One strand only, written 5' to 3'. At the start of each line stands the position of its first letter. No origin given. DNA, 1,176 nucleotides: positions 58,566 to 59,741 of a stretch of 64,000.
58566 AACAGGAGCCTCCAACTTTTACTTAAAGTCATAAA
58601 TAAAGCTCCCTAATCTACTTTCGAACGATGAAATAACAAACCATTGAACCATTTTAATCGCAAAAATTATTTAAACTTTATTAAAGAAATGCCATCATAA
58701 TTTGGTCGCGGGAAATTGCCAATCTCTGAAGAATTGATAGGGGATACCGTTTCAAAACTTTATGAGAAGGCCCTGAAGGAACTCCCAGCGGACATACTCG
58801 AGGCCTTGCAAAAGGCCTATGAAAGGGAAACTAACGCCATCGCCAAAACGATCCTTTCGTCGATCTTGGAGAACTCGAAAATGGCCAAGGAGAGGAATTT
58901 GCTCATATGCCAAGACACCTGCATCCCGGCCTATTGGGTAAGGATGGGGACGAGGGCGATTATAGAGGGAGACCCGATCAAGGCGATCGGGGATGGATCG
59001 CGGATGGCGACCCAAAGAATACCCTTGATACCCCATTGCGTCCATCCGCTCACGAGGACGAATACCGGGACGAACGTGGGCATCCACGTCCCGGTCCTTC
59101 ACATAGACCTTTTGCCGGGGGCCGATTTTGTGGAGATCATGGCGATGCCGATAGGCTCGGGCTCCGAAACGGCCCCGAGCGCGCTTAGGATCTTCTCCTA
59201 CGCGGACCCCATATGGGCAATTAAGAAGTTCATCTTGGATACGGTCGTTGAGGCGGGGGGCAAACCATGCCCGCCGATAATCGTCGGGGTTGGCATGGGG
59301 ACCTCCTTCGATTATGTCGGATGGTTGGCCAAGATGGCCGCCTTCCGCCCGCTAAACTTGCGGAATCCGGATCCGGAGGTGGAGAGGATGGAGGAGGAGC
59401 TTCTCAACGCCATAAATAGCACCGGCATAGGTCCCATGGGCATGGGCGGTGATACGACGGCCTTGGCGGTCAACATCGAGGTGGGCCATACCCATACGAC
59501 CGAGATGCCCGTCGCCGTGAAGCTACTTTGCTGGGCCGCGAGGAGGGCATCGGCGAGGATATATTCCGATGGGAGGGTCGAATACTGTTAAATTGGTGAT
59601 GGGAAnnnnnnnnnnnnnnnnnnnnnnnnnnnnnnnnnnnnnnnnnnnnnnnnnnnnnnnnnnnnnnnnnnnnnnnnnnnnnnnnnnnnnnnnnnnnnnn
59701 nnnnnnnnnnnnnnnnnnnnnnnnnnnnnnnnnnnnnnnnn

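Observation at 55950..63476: Candidate new catabolic module: GRE + activase, altered Fe-S hydro-lyase, NRAMP-like permease, beta-hydroxyacid dehydrogenase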

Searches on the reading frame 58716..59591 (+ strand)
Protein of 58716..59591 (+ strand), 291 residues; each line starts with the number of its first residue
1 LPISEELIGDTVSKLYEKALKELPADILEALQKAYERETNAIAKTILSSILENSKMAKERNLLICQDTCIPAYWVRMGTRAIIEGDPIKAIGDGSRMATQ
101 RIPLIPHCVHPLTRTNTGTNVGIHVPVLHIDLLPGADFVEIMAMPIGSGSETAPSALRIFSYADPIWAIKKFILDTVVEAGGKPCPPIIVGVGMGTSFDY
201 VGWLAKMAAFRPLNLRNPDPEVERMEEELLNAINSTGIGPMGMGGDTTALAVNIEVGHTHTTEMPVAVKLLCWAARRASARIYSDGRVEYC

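Call 3: search_protein_families(library=pfam, proteins=[window:58716-59591:+])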
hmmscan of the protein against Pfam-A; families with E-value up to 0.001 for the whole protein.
window:58716-59591:+ (291 aa): 1 family
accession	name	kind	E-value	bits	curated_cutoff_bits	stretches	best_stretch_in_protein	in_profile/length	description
PF05681.19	Fumerase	-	1.4e-82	277.5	25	1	10-280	2-269/270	Fumarate hydratase (Fumerase)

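Call 4: search_protein_families(library=ncbifam, proteins=[window:58716-59591:+])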
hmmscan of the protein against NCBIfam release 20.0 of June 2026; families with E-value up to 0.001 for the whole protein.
window:58716-59591:+ (291 aa): 4 families
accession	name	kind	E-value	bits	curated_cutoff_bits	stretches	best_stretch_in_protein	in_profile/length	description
NF004885.0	PRK06246.1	equivalog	1.6e-88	296.6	276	1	3-282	4-279/279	fumarate hydratase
TIGR00722.1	ttdA_fumA_fumB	subfamily_domain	2.5e-86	289.2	100.65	1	9-281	2-272/273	hydrolyase, tartrate alpha subunit/fumarate domain protein, Fe-S type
NF006084.0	PRK08230.1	equivalog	1.6e-54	185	365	1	7-285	13-290/303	L(+)-tartrate dehydratase subunit alpha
NF011921.0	PRK15392.1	equivalog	0.00025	19.7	1060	1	44-286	83-331/550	class I fumarate hydratase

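Call 20: search_solved_structures(query=window:58716-59591:+, max_evalue=0.001, show_alignments=3)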
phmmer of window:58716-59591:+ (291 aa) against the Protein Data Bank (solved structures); distinct sequences matched with E-value up to 0.001: 2.
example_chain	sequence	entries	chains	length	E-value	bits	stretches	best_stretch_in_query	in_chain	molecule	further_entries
7xky_A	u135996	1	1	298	1.9e-71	243.9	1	7-287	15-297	Fumarate hydratase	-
6mso_A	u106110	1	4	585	6.6e-06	28.9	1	28-286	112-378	fumarate hydratase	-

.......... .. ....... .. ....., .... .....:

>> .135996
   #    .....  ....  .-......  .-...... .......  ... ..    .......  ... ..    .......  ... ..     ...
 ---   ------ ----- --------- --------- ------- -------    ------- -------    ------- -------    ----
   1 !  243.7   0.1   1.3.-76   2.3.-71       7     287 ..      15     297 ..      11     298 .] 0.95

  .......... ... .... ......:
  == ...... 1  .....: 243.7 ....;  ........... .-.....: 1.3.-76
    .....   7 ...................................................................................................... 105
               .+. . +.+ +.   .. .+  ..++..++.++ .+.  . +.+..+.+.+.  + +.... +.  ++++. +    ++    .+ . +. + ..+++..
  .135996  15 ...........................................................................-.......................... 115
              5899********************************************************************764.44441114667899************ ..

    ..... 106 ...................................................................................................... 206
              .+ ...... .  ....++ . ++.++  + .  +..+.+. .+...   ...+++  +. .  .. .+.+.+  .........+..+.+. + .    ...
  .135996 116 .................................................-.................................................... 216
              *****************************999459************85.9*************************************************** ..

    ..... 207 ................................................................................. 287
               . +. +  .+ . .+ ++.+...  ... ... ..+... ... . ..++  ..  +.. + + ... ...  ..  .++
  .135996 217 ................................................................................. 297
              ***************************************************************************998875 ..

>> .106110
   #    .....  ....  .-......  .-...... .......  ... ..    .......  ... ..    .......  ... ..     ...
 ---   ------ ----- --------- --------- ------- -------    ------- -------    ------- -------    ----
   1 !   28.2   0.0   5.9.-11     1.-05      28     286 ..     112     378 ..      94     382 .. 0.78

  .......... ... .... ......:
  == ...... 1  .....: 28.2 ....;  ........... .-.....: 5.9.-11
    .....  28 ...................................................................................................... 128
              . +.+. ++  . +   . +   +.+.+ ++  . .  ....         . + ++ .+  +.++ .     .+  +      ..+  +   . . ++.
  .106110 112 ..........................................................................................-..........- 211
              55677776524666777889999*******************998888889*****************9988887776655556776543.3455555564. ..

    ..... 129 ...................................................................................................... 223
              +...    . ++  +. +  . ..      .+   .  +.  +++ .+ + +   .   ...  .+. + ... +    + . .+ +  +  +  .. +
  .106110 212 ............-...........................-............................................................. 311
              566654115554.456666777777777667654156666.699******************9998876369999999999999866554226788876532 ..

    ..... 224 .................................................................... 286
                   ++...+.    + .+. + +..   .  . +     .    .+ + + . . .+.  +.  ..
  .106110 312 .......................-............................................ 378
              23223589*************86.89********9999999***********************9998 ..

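Call 22: find_homologous_proteins(query=window:58716-59591:+, max_evalue=1e-30)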
Query window:58716-59591:+ (291 aa): 5053 proteins with E <= 1e-30 among 6244 candidates; the best 120 are listed.
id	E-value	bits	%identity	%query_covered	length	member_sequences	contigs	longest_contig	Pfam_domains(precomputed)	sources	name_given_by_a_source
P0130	7.7e-193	657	100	100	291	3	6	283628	PF05681.20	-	-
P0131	3.1e-182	622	94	100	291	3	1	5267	PF05681.20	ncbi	ncbi:MAG: fumarate hydratase [Candidatus Bathyarchaeia archaeon]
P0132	1.3e-163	561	83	100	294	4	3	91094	PF05681.20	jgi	jgi:tartrate/fumarate subfamily iron-sulfur-dependent hydro-lyase alpha chain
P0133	7.6e-135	467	70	99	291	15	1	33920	PF05681.20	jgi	-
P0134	7.9e-125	434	65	99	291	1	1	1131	PF05681.20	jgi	jgi:fumarate hydratase subunit alpha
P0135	1.2e-119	417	76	81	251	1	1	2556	PF05681.20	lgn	-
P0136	1.7e-104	367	56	100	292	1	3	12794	PF05681.20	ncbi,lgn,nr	ncbi:MAG: fumarate hydratase subunit alpha [Clostridia bacterium]|nr:fumarate hydratase subunit alph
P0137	4.0e-103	363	55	100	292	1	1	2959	PF05681.20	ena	-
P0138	2.7e-102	360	56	100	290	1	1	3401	PF05681.20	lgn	-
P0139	2.4e-101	357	56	100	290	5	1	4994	PF05681.20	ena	-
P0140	6.0e-101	356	56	99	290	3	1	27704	PF05681.20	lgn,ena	-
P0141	6.5e-101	355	57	100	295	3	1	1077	PF05681.20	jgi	jgi:fumarate hydratase subunit alpha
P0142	1.6e-99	351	56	100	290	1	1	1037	PF05681.20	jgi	jgi:tartrate/fumarate subfamily iron-sulfur-dependent hydro-lyase alpha chain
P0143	2.4e-98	347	52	100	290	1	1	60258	PF05681.20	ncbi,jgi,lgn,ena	-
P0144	1.1e-97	345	53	99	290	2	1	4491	PF05681.20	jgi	-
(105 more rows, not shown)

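Call 24: find_encoding_contigs(protein=P0133, flank=10000, max_places=2)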
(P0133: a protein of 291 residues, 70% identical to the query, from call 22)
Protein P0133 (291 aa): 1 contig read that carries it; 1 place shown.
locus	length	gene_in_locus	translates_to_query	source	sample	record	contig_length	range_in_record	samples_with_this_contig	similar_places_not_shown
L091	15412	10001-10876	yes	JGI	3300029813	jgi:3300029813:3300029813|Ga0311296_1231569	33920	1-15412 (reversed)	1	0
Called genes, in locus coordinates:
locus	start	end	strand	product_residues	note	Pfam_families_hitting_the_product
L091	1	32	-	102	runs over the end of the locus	PF00338:Ribosomal_S10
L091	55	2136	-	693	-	PF00009:GTP_EFTU, PF03144:GTP_EFTU_D2, PF22042:EF-G_D2, PF14492:EFG_III, PF03764:EFG_IV, PF00679:EFG_C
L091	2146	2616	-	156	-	PF00177:Ribosomal_S7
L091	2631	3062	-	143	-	PF00164:Ribosom_S12_S23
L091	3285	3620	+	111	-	PF03551:PadR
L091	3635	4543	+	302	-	-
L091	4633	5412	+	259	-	PF02645:DegV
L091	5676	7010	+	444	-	PF03951:Gln-synt_N, PF00120:Gln-synt_C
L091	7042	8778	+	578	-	PF00795:CN_hydrolase, PF02540:NAD_synthase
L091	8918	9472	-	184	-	PF02525:Flavodoxin_2, PF03358:FMN_red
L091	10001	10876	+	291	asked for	PF05681:Fumerase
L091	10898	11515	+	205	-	PF05683:Fumerase_C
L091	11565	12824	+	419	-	PF09861:Lar_N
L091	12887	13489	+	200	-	PF12822:ECF_trnsprt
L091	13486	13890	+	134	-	PF08973:TM1506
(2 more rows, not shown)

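Call 25: find_encoding_contigs(protein=P0136, flank=10000, max_places=2)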
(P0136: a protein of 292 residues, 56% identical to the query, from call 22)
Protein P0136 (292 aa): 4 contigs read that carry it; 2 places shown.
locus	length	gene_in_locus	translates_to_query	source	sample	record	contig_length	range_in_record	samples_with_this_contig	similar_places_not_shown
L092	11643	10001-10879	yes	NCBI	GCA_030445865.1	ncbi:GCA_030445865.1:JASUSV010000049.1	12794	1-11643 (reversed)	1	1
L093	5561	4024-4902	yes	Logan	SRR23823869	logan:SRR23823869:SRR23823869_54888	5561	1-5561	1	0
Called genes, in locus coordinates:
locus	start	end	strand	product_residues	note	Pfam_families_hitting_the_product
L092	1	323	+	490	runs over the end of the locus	PF27229:SSO2105_N (weak)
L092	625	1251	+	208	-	PF02589:LUD_dom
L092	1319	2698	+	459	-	PF03972:MmgE_PrpD_N, PF19305:MmgE_PrpD_C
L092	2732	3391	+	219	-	PF02589:LUD_dom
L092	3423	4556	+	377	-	PF04055:Radical_SAM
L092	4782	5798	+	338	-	PF03401:TctC, PF12974:Phosphonate-bd (weak)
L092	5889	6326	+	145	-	PF07331:TctB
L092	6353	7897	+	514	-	PF01970:TctA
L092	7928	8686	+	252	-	PF00392:GntR, PF14502:HTH_41 (faint), PF07729:FCD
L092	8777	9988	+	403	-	PF00682:HMGL-like, PF22617:HCS_D2 (faint)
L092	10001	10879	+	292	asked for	PF05681:Fumerase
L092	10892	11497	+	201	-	PF05683:Fumerase_C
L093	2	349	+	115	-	?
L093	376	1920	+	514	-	PF01970:TctA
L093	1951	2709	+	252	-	PF00392:GntR, PF14502:HTH_41 (faint), PF07729:FCD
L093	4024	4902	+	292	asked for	PF05681:Fumerase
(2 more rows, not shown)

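Call 36: find_encoding_contigs(protein=P0132, flank=10000, max_places=2)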
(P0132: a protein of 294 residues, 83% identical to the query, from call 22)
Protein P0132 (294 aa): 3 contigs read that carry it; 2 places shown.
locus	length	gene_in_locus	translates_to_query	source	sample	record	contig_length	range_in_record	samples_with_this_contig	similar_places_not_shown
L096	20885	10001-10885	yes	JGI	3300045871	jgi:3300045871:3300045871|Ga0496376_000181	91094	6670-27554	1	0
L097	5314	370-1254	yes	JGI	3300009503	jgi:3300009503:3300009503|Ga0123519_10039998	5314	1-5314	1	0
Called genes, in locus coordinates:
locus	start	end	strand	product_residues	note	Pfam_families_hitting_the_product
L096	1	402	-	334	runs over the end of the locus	PF13379:NMT1_2, PF09084:NMT1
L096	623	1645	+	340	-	PF00709:Adenylsucc_synt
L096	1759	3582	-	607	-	PF13522:GATase_6, PF13537:GATase_7, PF01380:SIS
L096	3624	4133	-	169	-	PF17146:PIN_6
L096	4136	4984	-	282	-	PF01513:NAD_kinase, PF20143:NAD_kinase_C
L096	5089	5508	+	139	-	PF21485:IF5A-like_N, PF08207:EFP_N (weak), PF01287:eIF-5a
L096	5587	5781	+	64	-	-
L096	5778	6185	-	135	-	PF00011:HSP20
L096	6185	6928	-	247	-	PF09754:PAC2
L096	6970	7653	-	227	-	-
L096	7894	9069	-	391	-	PF00465:Fe-ADH, PF13685:Fe-ADH_2, PF25137:ADH_Fe_C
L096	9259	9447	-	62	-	-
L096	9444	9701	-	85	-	-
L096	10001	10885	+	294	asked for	PF05681:Fumerase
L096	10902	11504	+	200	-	PF05683:Fumerase_C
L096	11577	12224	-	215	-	PF25137:ADH_Fe_C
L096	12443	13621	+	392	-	-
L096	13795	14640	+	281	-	PF02633:Creatininase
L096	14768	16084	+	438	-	PF02881:SRP54_N, PF03308:MeaB (faint), PF13401:AAA_22 (weak), PF00448:SRP54, PF02978:SRP_SPB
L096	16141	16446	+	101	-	PF01157:Ribosomal_L21e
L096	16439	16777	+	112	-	PF03874:RNA_pol_Rpb4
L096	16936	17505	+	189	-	PF04919:DUF655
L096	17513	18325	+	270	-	PF00398:RrnaAD, PF13649:Methyltransf_25 (weak)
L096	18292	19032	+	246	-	PF00588:SpoU_methylase, PF09936:Methyltrn_RNA_4 (weak)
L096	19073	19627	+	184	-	PF00252:Ribosomal_L16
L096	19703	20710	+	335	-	PF01866:Diphthamide_syn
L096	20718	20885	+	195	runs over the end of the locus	PF01170:UPF0020, PF03602:Cons_hypoth95 (weak), PF05175:MTS, PF06325:PrmA, PF13847:Methyltransf_31, PF13649:Methyltransf_25, PF08241:Methyltransf_11, PF08242:Methyltransf_12 (weak)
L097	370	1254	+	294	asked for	PF05681:Fumerase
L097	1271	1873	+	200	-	PF05683:Fumerase_C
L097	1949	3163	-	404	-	PF00465:Fe-ADH, PF13685:Fe-ADH_2, PF25137:ADH_Fe_C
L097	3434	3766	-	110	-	PF07883:Cupin_2, PF02311:AraC_binding (weak)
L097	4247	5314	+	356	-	?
